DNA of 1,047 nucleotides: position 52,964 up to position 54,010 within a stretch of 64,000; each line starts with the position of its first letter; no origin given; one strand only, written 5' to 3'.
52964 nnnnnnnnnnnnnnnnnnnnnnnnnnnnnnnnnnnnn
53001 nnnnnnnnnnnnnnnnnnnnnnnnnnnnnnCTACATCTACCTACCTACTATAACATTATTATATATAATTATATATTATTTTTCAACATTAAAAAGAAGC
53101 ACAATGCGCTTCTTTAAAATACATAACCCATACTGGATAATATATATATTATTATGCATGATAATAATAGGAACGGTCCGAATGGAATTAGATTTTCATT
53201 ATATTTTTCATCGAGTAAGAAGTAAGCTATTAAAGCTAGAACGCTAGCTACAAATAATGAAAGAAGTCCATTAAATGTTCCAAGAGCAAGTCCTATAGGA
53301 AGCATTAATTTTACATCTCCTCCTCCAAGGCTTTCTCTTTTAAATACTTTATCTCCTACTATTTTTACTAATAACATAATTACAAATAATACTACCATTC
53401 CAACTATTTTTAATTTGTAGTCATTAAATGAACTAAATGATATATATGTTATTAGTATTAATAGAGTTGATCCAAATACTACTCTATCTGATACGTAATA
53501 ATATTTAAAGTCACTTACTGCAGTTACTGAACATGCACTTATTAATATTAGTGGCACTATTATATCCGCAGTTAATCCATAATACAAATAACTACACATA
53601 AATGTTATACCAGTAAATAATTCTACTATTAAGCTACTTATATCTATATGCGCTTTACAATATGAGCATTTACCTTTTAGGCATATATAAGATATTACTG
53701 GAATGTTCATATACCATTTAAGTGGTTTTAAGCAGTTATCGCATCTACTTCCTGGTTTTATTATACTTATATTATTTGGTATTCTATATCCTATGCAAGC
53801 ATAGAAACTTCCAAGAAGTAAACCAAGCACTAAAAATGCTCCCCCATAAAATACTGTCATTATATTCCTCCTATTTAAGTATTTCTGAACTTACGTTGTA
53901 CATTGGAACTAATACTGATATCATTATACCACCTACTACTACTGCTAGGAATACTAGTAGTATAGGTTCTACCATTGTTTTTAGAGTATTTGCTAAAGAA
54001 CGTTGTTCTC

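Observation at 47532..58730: Type IV filament locus reduced to platform, peptidase and outsized cargo, with no ATPase anywhere in 64 kb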

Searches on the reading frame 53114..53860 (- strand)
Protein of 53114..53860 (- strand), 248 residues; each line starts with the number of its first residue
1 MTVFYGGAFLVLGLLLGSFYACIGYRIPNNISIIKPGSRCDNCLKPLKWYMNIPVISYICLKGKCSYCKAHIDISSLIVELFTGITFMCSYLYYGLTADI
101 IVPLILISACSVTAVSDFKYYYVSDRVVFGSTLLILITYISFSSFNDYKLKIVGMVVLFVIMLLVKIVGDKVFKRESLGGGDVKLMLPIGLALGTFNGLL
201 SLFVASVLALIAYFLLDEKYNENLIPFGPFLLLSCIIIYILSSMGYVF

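Call 4: search_protein_families(library=pfam, proteins=[window:53114-53860:-], max_evalue=0.01)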
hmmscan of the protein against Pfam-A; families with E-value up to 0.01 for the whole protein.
window:53114-53860:- (248 aa): 2 families
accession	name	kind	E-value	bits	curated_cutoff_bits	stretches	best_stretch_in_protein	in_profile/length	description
PF06750.18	A24_N_bact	-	1.5e-28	99.1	23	1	11-93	1-83/84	Bacterial Peptidase A24 N-terminal domain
PF01478.23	Peptidase_A24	-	9.1e-15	55.4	26.5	1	104-211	1-101/104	Type IV leader peptidase family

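Call 5: search_protein_families(library=ncbifam, proteins=[window:53114-53860:-], max_evalue=0.01)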
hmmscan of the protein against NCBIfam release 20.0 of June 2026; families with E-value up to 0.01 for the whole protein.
window:53114-53860:- (248 aa): 0 families

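Call 8: find_encoding_contigs(protein=window:53114-53860:-, flank=10000, max_places=6)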
Protein window:53114-53860:- (248 aa): no gene with exactly this product is on record in the collection.
